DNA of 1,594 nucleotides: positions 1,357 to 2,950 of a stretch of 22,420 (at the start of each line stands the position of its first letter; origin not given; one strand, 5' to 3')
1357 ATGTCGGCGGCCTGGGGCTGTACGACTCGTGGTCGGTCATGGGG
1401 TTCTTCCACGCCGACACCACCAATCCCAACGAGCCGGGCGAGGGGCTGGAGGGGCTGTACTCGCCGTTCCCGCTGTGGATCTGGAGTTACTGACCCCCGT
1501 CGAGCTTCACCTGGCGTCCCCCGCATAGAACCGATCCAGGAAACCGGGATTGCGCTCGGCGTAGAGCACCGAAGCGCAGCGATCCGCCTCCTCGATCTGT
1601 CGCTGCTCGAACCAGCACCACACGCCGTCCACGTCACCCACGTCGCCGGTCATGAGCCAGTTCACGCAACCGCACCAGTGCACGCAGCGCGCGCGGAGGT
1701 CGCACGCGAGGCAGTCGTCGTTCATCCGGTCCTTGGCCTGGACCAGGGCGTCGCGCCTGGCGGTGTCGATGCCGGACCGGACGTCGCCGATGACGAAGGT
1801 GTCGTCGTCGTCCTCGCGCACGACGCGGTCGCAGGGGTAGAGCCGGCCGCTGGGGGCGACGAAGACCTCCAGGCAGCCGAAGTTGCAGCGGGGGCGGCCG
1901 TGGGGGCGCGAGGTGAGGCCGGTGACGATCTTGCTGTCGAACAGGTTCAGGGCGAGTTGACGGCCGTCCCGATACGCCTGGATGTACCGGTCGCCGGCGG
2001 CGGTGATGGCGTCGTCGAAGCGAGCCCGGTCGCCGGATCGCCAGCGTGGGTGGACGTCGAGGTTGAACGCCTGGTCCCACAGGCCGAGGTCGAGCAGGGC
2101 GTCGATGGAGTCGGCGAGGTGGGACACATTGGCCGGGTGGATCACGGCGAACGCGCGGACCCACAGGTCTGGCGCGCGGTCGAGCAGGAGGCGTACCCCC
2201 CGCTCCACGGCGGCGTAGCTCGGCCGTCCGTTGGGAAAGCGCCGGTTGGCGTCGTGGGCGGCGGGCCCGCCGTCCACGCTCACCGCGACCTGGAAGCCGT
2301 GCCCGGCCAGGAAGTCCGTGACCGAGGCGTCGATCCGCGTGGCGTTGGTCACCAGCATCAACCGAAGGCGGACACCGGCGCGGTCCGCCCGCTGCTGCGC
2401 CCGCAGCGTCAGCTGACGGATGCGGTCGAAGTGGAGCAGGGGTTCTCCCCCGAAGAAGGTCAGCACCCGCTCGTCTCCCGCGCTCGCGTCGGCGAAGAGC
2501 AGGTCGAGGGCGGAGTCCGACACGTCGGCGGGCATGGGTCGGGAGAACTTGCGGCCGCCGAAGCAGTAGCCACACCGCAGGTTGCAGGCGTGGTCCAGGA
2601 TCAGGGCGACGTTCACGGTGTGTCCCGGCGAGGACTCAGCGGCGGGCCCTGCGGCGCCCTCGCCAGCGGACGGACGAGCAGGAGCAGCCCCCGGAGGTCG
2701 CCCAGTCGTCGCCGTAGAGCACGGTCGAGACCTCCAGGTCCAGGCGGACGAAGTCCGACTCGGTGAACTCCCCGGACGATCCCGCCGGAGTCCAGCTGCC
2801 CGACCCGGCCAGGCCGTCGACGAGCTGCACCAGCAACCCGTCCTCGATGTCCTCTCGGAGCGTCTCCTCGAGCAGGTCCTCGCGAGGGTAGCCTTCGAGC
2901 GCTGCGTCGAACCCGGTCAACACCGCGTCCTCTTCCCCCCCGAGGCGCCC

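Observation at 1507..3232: anSME-like radical SAM/SPASM maturase paired with a Tat-exported acidic protein that is not a sulfatase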

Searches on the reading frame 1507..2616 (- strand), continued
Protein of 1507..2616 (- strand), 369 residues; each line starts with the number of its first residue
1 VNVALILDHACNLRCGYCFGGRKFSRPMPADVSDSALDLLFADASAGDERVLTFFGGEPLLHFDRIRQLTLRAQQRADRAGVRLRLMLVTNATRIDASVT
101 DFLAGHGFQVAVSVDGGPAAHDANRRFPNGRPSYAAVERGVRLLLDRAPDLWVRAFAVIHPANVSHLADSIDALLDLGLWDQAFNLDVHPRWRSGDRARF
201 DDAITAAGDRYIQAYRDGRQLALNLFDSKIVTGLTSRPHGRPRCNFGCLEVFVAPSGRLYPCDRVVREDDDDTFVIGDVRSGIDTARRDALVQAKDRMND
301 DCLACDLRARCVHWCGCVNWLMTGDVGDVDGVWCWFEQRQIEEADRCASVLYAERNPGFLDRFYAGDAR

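Call 56: search_protein_families(library=ncbifam, proteins=[L011:5001-6083:+, L017:1901-2890:+, L018:5001-6008:+, L020:5001-6014:+, L022:2081-3097:+, L023:5001-6002:+, L026:5001-5783:+, L097:2154-3233:+, L037:5001-6117:+, L009:3975-5045:+], max_evalue=1e-35)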
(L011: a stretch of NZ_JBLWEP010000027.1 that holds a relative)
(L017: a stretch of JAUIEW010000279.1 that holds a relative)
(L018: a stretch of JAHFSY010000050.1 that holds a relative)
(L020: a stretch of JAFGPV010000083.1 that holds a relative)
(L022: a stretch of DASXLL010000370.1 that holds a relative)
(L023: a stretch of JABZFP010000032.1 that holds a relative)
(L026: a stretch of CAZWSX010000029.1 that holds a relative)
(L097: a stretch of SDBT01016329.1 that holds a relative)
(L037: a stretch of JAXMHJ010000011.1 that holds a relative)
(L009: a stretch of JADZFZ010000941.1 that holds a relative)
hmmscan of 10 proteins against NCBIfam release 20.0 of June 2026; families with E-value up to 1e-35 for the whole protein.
L011:5001-6083:+ (361 aa): 7 families
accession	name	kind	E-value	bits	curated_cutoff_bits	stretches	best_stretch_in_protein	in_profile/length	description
NF047865.1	rSAM_PapB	equivalog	1.5e-66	224.9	340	1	4-325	6-328/330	PapB family radical SAM/SPASM ranthipeptide maturase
TIGR04068.1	rSAM_ocin_clost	equivalog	6.9e-50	170.3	500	1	4-173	87-263/462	Cys-rich peptide radical SAM maturase CcpM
TIGR04064.1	rSAM_nif11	equivalog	5.8e-49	167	518.7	1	4-355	81-442/459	nif11-like peptide radical SAM maturase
TIGR03906.1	quino_hemo_SAM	equivalog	1.7e-48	165.4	453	1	5-355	98-456/467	quinohemoprotein amine dehydrogenase maturation protein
TIGR03974.1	rSAM_six_Cys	equivalog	2e-43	148.9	425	1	4-342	100-445/451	thioether cross-link-forming SCIFF peptide maturase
TIGR04115.1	rSAM_Cxxx_rpt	equivalog_domain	1.4e-39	136.6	350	1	4-342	5-356/359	radical SAM peptide maturase, CXXX-repeat target family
NF040492.1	not_ScfB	exception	2.9e-39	135.2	855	1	4-341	98-443/450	ScfB-related radical SAM/SPASM orphan maturase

L017:1901-2890:+ (330 aa): 2 families
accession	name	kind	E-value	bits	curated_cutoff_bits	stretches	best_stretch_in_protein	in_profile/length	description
NF047865.1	rSAM_PapB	equivalog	4.5e-53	180.6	340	1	1-321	5-330/330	PapB family radical SAM/SPASM ranthipeptide maturase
TIGR04064.1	rSAM_nif11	equivalog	1.8e-39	135.8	518.7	1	1-328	80-421/459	nif11-like peptide radical SAM maturase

L018:5001-6008:+ (336 aa): 2 families
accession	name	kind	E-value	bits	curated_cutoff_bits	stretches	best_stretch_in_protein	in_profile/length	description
NF047865.1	rSAM_PapB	equivalog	1.1e-50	172.7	340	1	1-321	5-330/330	PapB family radical SAM/SPASM ranthipeptide maturase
TIGR04064.1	rSAM_nif11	equivalog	2.8e-39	135.1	518.7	0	1-145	80-227/459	nif11-like peptide radical SAM maturase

L020:5001-6014:+ (338 aa): 3 families
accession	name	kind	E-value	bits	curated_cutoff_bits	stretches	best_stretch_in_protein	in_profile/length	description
NF047865.1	rSAM_PapB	equivalog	2.8e-50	171.4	340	1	1-321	4-330/330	PapB family radical SAM/SPASM ranthipeptide maturase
TIGR04064.1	rSAM_nif11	equivalog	4.4e-37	127.9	518.7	0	2-146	80-227/459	nif11-like peptide radical SAM maturase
TIGR03906.1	quino_hemo_SAM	equivalog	1.3e-36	126.3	453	0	2-144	96-242/467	quinohemoprotein amine dehydrogenase maturation protein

L022:2081-3097:+ (339 aa): 1 family
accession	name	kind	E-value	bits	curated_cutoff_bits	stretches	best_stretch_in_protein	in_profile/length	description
NF047865.1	rSAM_PapB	equivalog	1.3e-52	179.1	340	1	1-322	5-330/330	PapB family radical SAM/SPASM ranthipeptide maturase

L023:5001-6002:+ (334 aa): 5 families
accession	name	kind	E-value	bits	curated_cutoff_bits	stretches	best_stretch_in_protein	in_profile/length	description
NF047865.1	rSAM_PapB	equivalog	1.9e-59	201.6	340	1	4-323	6-328/330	PapB family radical SAM/SPASM ranthipeptide maturase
TIGR04064.1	rSAM_nif11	equivalog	8.8e-43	146.7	518.7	0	5-184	82-263/459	nif11-like peptide radical SAM maturase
TIGR03906.1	quino_hemo_SAM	equivalog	4.1e-38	131.2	453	1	5-316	98-419/467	quinohemoprotein amine dehydrogenase maturation protein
TIGR04068.1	rSAM_ocin_clost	equivalog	1.5e-36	126.3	500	0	4-160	87-253/462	Cys-rich peptide radical SAM maturase CcpM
TIGR03974.1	rSAM_six_Cys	equivalog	4.3e-36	124.7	425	1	5-325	101-430/451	thioether cross-link-forming SCIFF peptide maturase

L026:5001-5783:+ (261 aa): 1 family
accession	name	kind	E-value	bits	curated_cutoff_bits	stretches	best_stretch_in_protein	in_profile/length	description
NF047865.1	rSAM_PapB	equivalog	1.4e-43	149.4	340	1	1-261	7-273/330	PapB family radical SAM/SPASM ranthipeptide maturase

L097:2154-3233:+ (360 aa): 4 families
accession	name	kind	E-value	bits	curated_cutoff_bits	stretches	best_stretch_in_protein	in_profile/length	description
NF047865.1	rSAM_PapB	equivalog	1.7e-53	182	340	1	3-324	5-328/330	PapB family radical SAM/SPASM ranthipeptide maturase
TIGR04064.1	rSAM_nif11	equivalog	1.8e-41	142.4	518.7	0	3-184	80-263/459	nif11-like peptide radical SAM maturase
TIGR04068.1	rSAM_ocin_clost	equivalog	3.3e-38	131.8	500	0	3-158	86-251/462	Cys-rich peptide radical SAM maturase CcpM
TIGR04115.1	rSAM_Cxxx_rpt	equivalog_domain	4.1e-36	125.2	350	1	3-319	4-332/359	radical SAM peptide maturase, CXXX-repeat target family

L037:5001-6117:+ (372 aa): 0 families

L009:3975-5045:+ (357 aa): 3 families
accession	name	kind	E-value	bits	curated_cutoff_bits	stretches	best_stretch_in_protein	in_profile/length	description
NF047865.1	rSAM_PapB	equivalog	3.3e-56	190.9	340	1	3-319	5-327/330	PapB family radical SAM/SPASM ranthipeptide maturase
TIGR04064.1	rSAM_nif11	equivalog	5.7e-41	140.7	518.7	0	4-144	81-226/459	nif11-like peptide radical SAM maturase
TIGR03974.1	rSAM_six_Cys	equivalog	7.5e-37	127.2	425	1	6-322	102-430/451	thioether cross-link-forming SCIFF peptide maturase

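Call 62: find_encoding_contigs(protein=P0006, flank=4000, max_places=1)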
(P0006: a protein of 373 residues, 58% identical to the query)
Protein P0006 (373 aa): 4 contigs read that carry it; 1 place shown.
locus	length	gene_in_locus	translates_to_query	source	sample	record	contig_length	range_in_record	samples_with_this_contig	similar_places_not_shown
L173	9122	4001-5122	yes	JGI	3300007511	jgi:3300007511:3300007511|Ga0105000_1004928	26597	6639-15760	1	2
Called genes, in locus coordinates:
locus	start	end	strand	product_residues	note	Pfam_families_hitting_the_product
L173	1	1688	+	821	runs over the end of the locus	-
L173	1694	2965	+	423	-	-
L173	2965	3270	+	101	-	PF01541:GIY-YIG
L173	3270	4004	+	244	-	-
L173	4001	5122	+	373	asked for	PF04055:Radical_SAM, PF13353:Fer4_12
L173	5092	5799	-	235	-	PF06197:DUF998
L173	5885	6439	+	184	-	-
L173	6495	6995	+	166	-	-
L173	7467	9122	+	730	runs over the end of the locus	PF11617:Cu-binding_MopE, PF13229:Beta_helix (weak), PF02415:Chlam_PMP (faint)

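Call 63: find_encoding_contigs(protein=P0011, flank=4000, max_places=1)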
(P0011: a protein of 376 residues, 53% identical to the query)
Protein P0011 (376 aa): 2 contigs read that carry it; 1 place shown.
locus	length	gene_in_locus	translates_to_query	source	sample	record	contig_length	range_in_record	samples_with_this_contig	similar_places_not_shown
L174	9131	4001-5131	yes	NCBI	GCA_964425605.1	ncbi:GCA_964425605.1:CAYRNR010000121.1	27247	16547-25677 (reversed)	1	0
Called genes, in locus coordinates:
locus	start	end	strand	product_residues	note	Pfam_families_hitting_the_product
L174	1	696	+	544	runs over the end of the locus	PF03109:ABC1, PF01636:APH (weak), PF00069:Pkinase (weak)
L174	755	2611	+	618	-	-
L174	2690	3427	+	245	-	-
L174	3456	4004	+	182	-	-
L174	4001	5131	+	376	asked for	PF04055:Radical_SAM, PF13353:Fer4_12 (weak)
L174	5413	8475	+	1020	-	PF07504:FTP, PF01447:Peptidase_M4 (weak), PF02868:Peptidase_M4_C, PF13517:FG-GAP_3 (faint), PF01839:FG-GAP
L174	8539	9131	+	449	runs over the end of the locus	PF16697:Yop-YscD_cpl, PF00498:FHA, PF00158:Sigma54_activat, PF14532:Sigma54_activ_2, PF07728:AAA_5, PF13384:HTH_23 (faint), PF25601:AAA_lid_14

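Call 74: list_cluster_members(proteins=[P0001, window:1507-2616:-, P0003, P0122])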
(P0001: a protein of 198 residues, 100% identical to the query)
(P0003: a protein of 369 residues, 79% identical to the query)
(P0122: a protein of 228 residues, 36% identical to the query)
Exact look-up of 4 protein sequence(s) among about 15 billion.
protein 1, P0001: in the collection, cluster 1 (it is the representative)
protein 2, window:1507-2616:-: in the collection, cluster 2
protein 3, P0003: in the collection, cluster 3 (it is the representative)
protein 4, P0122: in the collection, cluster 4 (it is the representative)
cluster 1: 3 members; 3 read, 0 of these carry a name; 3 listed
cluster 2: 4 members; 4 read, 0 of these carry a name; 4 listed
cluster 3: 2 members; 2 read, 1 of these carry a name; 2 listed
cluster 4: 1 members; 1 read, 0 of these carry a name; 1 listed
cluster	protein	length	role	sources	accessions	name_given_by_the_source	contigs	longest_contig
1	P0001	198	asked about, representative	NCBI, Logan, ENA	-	-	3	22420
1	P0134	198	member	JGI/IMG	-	-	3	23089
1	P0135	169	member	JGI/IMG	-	-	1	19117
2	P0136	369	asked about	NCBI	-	-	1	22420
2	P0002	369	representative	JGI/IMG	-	-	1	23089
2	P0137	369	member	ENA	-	-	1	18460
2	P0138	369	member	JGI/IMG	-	-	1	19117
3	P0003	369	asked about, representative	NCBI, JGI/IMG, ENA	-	-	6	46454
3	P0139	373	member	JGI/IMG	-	uncharacterized protein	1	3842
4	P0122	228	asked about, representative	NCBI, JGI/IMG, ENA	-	-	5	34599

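Call 77: search_protein_families(library=ncbifam, proteins=[L103:4598-4975:+, L104:1866-2228:+, L104:2312-2539:+, L016:4354-4995:+, L094:816-1706:+, L091:1791-2366:+, L102:76-987:+, L095:794-1657:+, L014:2234-2761:+], max_evalue=1)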
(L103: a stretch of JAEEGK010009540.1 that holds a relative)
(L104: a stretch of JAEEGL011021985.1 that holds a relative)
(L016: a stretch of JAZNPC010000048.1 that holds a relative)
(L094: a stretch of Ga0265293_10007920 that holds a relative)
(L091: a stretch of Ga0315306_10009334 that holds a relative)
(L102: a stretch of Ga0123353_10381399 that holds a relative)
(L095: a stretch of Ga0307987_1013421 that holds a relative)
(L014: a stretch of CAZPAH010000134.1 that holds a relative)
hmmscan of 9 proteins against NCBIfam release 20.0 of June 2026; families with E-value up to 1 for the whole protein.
L103:4598-4975:+ (125 aa): 3 families
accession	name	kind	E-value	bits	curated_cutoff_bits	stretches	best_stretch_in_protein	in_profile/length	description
NF047847.2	SS_mature_LptM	equivalog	0.12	12.4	27.7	1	17-31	7-21/31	LPS translocon maturation chaperone LptM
NF033216.1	lipo_YgdI_YgdR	subfamily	0.14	12.1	42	0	13-34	2-23/71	YgdI/YgdR family lipoprotein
TIGR04359.1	TrbK_RP4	equivalog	0.18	11.8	23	1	16-32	2-18/67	entry exclusion lipoprotein TrbK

L104:1866-2228:+ (120 aa): 0 families

L104:2312-2539:+ (75 aa): 0 families

L016:4354-4995:+ (213 aa): 0 families

L094:816-1706:+ (296 aa): 1 family
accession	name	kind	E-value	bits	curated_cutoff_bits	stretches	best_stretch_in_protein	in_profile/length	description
NF037971.1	lipo_BcpO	exception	0.087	13.1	80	1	46-76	7-36/66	CDI system lipoprotein BcpO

L091:1791-2366:+ (191 aa): 0 families

L102:76-987:+ (303 aa): 0 families

L095:794-1657:+ (287 aa): 1 family
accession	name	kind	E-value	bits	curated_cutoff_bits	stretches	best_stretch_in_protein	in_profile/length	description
NF003034.1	PRK03918.1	equivalog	0.046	11.7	700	1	151-195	754-798/878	DNA double-strand break repair ATPase Rad50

L014:2234-2761:+ (175 aa): 0 families

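Call 85: predict_structure(alignment_id=A1)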
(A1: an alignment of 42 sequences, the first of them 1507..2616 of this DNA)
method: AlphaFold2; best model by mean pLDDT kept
length: 369 residues; sequences in the alignment: 42
mean_pLDDT: 93.7   pTM: 0.91
mean pLDDT of the five models: 93.7, 93.6, 93.3, 92.7, 92.1
residues with pLDDT >= 90: 316; 70-90: 43; 50-70: 7; < 50: 3
segments of 3 or more residues with pLDDT < 50: 367-369
pLDDT, mean of each block of 10 residues (from residue 1): 94 88 90 98 95 91 94 98 98 97 98 98 96 98 97 97 98 98 94 96 98 97 95 75 83 97 92 96 97 91 90 92 93 95 98 96 67
secondary structure, 60 per line:
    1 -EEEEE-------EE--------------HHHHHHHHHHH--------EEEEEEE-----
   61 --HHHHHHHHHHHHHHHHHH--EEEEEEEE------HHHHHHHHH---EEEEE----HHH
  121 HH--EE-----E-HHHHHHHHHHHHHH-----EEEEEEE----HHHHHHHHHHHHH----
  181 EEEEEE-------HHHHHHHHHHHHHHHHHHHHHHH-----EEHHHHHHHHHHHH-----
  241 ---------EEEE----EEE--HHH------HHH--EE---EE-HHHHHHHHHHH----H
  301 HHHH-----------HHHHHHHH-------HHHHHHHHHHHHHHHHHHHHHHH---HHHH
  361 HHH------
elements in order: E2-6 H30-40 E49-55 H63-80 E83-90 H97-105 E109-113 H118-122 H134-147 E153-159 H164-176 E181-186 H194-216 H224-235 E250-253 E258-260 H285-295 H300-304 H316-323 H331-353 H357-363

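Call 88: fold_search(model_id=the predicted structure, library=pdb)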
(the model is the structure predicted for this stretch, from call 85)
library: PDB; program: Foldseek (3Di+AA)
matches with E <= 10: 1435; with E <= 0.001: 62
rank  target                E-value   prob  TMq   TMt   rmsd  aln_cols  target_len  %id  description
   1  5why_B                6.6e-21  1.00  0.80  0.71   2.9       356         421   20  Structural Insights into Thioether Bond Formation in the Biosynthesis of Sactipeptides (released 2017-07-26)
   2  4k37_A                6.6e-21  1.00  0.79  0.80   3.6       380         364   18  Native anSMEcpe with bound AdoMet (released 2013-05-08)
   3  4k39_A                9.4e-21  1.00  0.78  0.79   3.8       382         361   20  Native anSMEcpe with bound AdoMet and Cp18Cys peptide (released 2013-05-08)
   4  5why_A                1.8e-20  1.00  0.81  0.72   2.7       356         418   20  Structural Insights into Thioether Bond Formation in the Biosynthesis of Sactipeptides (released 2017-07-26)
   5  4k36_A                1.8e-20  1.00  0.81  0.79   4.2       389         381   19  His6 tagged anSMEcpe with bound AdoMet (released 2013-05-08)
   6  5wgg_A                2.2e-20  1.00  0.80  0.67   3.2       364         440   20  Structural Insights into Thioether Bond Formation in the Biosynthesis of Sactipeptides (released 2017-07-26)
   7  4k37_B                2.5e-20  1.00  0.78  0.78   3.6       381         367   19  Native anSMEcpe with bound AdoMet (released 2013-05-08)
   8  4k38_A                4.7e-20  1.00  0.79  0.79   3.7       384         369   19  Native anSMEcpe with bound AdoMet and Kp18Cys peptide (released 2013-05-08)
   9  4k38_B                6.3e-20  1.00  0.80  0.82   3.6       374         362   20  Native anSMEcpe with bound AdoMet and Kp18Cys peptide (released 2013-05-08)
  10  4k39_B                1.2e-19  1.00  0.77  0.79   4.1       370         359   20  Native anSMEcpe with bound AdoMet and Cp18Cys peptide (released 2013-05-08)
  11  4k36_B                2.4e-19  1.00  0.78  0.79   3.6       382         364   19  His6 tagged anSMEcpe with bound AdoMet (released 2013-05-08)
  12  9gm3_C                8.9e-16  1.00  0.78  0.78   3.8       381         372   17  Crystal structure of the complex formed between the radical SAM protein ChlB and the leader region of its precursor su (released 2025-06-25)
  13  9gm3_A                2.1e-15  1.00  0.78  0.77   3.8       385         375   16  Crystal structure of the complex formed between the radical SAM protein ChlB and the leader region of its precursor su (released 2025-06-25)
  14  9gmc_A                5.7e-15  1.00  0.78  0.77   3.9       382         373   16  Crystal structure of the complex formed between the radical SAM protein ChlB and the R3A mutant of ChlA (released 2025-06-25)
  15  9gmc_C                7.2e-15  1.00  0.77  0.77   3.9       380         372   17  Crystal structure of the complex formed between the radical SAM protein ChlB and the R3A mutant of ChlA (released 2025-06-25)
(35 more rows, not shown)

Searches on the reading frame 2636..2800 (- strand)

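Call 42: search_protein_families(library=ncbifam, proteins=[window:2636-2800:-], max_evalue=1)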
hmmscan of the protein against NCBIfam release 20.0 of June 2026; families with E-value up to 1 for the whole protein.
window:2636-2800:- (54 aa): 1 family
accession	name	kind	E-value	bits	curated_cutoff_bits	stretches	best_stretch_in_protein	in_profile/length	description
NF041916.1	RING_SCO0854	equivalog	0.0088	14.2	600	1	13-48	565-600/842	MXAN_6230/SCO0854 family RING domain-containing protein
